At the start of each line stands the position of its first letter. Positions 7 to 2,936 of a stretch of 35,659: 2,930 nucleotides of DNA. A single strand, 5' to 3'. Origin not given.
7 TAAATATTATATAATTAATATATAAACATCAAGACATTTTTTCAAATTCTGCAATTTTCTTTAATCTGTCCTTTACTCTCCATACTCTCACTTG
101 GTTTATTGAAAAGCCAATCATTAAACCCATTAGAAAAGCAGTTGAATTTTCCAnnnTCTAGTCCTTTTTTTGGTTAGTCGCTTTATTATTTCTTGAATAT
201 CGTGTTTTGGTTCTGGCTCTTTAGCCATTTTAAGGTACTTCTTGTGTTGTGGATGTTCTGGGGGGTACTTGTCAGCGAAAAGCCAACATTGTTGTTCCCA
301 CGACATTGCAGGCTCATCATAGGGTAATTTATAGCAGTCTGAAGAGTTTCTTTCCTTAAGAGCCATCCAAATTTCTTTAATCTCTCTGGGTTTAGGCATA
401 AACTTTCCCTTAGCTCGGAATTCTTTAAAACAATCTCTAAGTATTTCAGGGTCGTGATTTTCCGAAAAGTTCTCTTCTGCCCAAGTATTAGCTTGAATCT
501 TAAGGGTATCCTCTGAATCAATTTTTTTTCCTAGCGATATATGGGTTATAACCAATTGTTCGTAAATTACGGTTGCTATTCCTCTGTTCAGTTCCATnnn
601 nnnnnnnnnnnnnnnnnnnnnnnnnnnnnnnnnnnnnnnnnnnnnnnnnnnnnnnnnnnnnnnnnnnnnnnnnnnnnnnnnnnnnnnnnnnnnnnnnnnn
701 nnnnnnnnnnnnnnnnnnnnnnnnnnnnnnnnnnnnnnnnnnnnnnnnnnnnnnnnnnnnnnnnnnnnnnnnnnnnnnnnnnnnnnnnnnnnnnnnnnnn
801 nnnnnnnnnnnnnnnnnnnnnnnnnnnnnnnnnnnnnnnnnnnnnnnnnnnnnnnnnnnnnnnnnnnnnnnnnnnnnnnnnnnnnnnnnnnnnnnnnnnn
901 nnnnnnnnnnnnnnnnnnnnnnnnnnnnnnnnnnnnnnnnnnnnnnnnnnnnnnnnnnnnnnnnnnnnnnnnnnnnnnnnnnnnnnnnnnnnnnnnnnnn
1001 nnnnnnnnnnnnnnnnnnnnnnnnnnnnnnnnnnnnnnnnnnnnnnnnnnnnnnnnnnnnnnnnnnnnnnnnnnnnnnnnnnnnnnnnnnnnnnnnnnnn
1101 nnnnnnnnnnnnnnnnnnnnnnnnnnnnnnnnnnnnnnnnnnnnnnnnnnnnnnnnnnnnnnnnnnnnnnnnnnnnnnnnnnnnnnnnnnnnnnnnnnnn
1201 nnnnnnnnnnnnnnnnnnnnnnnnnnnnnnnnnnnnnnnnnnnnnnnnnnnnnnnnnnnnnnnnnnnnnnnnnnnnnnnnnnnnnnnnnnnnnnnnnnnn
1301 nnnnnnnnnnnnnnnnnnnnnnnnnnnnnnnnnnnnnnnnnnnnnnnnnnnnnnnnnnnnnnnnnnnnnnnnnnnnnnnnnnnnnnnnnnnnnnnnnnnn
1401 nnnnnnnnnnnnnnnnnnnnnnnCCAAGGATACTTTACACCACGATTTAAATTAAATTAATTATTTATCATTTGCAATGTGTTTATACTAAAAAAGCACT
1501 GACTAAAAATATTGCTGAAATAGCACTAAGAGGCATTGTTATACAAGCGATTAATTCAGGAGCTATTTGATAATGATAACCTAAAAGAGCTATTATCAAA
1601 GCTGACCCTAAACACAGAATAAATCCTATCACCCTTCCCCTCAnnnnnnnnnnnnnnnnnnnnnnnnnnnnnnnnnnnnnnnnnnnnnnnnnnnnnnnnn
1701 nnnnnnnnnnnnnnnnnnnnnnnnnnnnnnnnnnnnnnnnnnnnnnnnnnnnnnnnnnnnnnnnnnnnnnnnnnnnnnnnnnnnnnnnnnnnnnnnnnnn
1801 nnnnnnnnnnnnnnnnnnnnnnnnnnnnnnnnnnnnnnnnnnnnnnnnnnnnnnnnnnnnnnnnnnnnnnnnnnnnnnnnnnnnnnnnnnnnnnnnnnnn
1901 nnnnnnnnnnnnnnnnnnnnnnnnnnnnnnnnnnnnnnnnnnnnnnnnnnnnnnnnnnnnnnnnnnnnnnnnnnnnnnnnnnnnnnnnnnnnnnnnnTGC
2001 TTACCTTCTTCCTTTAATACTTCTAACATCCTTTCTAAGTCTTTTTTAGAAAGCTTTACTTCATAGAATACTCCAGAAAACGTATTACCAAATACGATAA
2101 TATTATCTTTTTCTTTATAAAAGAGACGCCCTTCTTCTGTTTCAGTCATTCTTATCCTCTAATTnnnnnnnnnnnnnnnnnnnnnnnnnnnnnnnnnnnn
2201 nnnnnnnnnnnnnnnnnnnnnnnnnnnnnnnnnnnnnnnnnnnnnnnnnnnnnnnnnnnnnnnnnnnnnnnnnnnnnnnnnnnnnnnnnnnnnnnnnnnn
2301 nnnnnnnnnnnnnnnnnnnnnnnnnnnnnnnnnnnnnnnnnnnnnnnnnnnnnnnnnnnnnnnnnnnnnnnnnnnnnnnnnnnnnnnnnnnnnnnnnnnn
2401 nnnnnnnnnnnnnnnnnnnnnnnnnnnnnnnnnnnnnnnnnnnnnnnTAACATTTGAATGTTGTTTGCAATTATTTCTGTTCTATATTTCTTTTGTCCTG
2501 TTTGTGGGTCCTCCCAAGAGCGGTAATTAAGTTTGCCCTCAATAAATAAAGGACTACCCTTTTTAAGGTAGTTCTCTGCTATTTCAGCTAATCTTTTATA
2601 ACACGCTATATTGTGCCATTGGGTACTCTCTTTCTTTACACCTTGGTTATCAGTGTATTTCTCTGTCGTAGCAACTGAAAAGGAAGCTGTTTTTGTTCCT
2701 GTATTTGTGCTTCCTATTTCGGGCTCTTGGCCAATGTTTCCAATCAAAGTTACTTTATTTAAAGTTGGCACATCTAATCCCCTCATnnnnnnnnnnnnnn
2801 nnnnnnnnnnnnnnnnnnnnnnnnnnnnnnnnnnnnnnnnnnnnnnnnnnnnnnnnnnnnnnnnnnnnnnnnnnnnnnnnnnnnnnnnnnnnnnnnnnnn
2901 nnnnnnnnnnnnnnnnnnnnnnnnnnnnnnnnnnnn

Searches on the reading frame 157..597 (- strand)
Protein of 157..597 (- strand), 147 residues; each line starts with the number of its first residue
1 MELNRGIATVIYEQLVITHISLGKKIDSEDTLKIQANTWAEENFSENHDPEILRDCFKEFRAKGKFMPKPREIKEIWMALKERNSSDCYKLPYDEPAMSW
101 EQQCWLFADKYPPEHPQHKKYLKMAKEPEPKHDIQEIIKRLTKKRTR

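Call 29: search_protein_families(library=pfam, alignment_id=A1, max_evalue=0.001)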
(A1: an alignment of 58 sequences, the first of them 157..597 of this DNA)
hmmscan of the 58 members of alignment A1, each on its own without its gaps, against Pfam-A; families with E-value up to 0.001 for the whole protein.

A. member 1, window:157-597:- (147 aa): 0 families

B. families by the number of members that match (of 58 scanned): 17 families
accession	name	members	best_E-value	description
PF16510.12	P22_portal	1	9.8e-133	Phage P22-like portal protein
PF11651.14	P22_CoatProtein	1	1.5e-35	P22 coat protein - gene protein 5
PF00436.31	SSB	1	2.7e-35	Single-strand binding protein family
PF18925.5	DUF5675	1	1.2e-22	Family of unknown function (DUF5675)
PF13385.13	Laminin_G_3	1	6.2e-13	Concanavalin A-like lectin/glucanases superfamily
PF12708.12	Pect-lyase_RHGA_epim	1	8.6e-13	Rhamnogalacturonase A/epimerase, pectate lyase-like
PF00072.30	Response_reg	1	1.3e-11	Response regulator receiver domain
PF24175.2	SU10_adaptor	1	3.5e-10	SU10 adaptor protein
PF24875.1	DUF7736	1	2.2e-08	Domain of unknown function (DUF7736)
PF09643.15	YopX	1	2.8e-07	YopX protein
PF11134.13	Phage_stabilise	1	3.6e-07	Phage stabilisation protein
PF00583.31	Acetyltransf_1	1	1.3e-05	Acetyltransferase (GNAT) family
PF00261.25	Tropomyosin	1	2.8e-05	Tropomyosin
PF01844.29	HNH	1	3.2e-05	HNH endonuclease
PF09306.15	Phage-scaffold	1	0.00019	Bacteriophage, scaffolding protein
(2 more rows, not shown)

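Call 30: search_protein_families(library=phrogs, alignment_id=A1, max_evalue=0.00001)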
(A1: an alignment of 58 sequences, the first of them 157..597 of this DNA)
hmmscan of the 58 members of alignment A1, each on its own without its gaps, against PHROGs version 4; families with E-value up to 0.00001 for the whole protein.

A. member 1, window:157-597:- (147 aa): 0 families

B. families by the number of members that match (of 58 scanned): 34 families (the first 25 are shown)
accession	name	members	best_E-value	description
phrog_578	-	3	1.6e-96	head closure Hc3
phrog_19101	-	2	4.2e-13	-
phrog_156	-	1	3.5e-109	portal protein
phrog_5902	-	1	3.6e-69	-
phrog_283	-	1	9.1e-65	major head protein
phrog_12985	-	1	1.7e-49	-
phrog_2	-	1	1.4e-42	terminase large subunit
phrog_44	-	1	1.4e-38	single strand DNA binding protein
phrog_2514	-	1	3.6e-35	DnaD-like helicase loader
phrog_8865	-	1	4.5e-30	head scaffolding protein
phrog_14911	-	1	3.7e-27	-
phrog_18251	-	1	1.1e-24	-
phrog_8198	-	1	1.7e-20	-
phrog_598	-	1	1e-18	DNA ejection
phrog_1249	-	1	5.7e-18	acetyltransferase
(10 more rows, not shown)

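Call 50: search_protein_families(library=phrogs, proteins=[window:157-597:-], max_evalue=0.001)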
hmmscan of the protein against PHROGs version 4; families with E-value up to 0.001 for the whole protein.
window:157-597:- (147 aa): 0 families

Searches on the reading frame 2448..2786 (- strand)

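Call 50: search_protein_families(library=phrogs, proteins=[window:2448-2786:-], max_evalue=0.001)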
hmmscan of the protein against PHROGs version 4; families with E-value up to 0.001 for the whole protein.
window:2448-2786:- (113 aa): 2 families
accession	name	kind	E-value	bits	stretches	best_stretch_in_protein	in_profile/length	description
phrog_44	-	DNA, RNA and nucleotide metabolism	1.4e-38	134.2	1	9-113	87-190/271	single strand DNA binding protein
phrog_25370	-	unknown function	6.8e-06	26.7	1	9-55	2-48/48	-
